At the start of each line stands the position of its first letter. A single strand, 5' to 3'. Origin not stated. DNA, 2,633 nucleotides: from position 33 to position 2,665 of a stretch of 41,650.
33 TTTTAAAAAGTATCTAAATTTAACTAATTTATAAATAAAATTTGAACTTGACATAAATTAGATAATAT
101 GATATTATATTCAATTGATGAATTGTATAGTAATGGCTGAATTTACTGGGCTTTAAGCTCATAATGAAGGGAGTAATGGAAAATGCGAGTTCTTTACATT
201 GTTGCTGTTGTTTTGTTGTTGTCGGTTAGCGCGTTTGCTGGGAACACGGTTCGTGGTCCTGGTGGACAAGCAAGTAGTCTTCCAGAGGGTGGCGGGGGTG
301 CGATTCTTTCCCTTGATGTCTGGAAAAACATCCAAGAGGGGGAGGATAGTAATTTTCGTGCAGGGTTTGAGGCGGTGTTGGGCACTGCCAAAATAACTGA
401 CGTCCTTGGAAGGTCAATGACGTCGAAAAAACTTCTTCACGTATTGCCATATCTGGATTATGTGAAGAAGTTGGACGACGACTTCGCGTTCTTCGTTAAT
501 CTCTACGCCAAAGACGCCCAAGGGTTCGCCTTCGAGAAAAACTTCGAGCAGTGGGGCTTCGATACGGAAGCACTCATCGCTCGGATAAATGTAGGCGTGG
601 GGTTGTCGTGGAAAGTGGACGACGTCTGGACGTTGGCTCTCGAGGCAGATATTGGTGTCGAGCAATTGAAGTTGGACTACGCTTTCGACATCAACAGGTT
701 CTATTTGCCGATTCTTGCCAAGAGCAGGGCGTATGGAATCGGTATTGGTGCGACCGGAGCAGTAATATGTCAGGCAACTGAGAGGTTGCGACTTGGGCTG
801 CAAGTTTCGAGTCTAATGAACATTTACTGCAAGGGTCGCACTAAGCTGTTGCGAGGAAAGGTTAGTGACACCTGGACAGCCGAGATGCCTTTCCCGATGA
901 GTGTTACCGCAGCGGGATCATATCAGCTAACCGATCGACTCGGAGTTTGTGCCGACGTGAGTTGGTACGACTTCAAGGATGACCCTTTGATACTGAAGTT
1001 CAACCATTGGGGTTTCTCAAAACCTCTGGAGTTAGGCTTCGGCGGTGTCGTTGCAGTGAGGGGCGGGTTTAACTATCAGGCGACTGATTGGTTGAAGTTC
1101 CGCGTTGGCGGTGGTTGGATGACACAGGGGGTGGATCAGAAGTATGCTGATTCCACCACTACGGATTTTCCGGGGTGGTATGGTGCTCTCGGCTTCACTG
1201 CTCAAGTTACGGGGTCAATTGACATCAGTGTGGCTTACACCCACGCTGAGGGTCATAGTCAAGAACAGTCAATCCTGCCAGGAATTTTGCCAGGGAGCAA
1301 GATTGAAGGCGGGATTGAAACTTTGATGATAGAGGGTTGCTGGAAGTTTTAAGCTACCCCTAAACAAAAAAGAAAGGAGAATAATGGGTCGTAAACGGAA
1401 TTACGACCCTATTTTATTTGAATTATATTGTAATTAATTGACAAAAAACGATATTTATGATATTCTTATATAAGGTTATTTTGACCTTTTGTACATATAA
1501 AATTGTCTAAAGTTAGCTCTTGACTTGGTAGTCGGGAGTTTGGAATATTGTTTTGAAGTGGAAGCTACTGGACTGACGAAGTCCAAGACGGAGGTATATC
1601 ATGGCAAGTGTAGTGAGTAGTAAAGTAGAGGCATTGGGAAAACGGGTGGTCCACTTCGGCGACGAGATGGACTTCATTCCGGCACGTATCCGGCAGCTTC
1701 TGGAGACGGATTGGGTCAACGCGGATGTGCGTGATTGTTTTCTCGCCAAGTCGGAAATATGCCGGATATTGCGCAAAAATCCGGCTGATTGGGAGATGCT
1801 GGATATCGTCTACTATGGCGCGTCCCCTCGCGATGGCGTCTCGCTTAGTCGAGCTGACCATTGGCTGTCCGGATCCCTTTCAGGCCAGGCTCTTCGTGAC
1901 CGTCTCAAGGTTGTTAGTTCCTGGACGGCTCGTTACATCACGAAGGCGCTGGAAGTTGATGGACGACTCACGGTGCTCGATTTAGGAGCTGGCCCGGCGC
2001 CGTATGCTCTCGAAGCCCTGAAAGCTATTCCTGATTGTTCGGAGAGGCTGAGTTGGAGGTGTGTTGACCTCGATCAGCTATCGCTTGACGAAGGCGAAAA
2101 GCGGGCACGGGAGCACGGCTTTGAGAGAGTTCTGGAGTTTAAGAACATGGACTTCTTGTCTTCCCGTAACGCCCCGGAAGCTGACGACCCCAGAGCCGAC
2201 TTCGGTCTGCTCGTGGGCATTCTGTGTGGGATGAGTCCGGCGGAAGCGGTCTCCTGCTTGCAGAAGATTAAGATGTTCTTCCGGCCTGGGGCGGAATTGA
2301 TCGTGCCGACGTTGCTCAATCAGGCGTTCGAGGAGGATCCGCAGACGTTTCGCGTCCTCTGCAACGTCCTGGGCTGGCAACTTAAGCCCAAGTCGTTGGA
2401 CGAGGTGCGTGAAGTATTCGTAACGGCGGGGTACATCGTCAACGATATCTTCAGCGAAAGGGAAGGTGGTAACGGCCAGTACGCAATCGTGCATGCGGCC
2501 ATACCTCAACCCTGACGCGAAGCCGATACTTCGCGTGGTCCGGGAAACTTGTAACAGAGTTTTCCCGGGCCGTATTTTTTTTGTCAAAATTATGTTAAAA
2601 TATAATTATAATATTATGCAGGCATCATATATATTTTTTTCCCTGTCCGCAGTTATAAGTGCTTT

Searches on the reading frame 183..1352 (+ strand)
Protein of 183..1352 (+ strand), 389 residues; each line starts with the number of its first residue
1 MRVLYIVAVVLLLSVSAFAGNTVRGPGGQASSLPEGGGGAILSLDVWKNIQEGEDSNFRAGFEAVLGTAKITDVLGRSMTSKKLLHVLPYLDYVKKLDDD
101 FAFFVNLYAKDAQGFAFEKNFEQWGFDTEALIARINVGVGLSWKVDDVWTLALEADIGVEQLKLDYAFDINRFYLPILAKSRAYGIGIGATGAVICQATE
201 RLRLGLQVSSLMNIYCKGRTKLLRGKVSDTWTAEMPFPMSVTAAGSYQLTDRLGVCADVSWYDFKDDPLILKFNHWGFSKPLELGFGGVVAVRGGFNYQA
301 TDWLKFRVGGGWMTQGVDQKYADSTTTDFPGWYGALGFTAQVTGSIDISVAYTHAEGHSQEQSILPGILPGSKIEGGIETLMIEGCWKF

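Call 59: search_protein_families(library=pfam, proteins=[window:183-1352:+])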
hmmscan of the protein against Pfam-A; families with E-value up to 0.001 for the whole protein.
window:183-1352:+ (389 aa): 2 families
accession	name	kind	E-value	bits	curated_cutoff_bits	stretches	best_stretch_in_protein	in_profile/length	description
PF03349.22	Toluene_X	-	3.4e-09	36.1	29.7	1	84-356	89-383/421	Outer membrane protein transport protein (OMPP1/FadL/TodX)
PF13505.12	OMP_b-brl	-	0.0003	21.5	28.7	0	241-355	46-153/175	Outer membrane protein beta-barrel domain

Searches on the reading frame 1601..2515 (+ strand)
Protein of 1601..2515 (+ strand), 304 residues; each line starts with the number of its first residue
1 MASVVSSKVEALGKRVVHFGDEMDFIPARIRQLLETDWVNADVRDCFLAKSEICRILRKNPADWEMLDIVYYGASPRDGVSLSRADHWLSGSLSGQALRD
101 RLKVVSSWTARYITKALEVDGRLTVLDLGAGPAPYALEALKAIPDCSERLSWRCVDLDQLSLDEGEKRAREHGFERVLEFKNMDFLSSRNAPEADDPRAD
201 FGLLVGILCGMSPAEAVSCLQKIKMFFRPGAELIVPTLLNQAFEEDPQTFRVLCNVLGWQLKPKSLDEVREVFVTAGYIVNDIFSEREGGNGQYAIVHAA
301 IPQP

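Call 59: search_protein_families(library=pfam, proteins=[window:1601-2515:+])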
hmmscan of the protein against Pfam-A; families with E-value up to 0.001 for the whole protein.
window:1601-2515:+ (304 aa): 3 families
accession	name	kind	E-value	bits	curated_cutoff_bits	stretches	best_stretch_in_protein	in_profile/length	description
PF12147.14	Methyltransf_20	-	3.7e-06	26.8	21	1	67-211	79-220/309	Putative methyltransferase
PF13847.12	Methyltransf_31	-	9.5e-05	22.6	27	1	122-238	4-112/145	Methyltransferase domain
PF13649.12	Methyltransf_25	-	0.00016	22.7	27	1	125-230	1-96/97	Methyltransferase domain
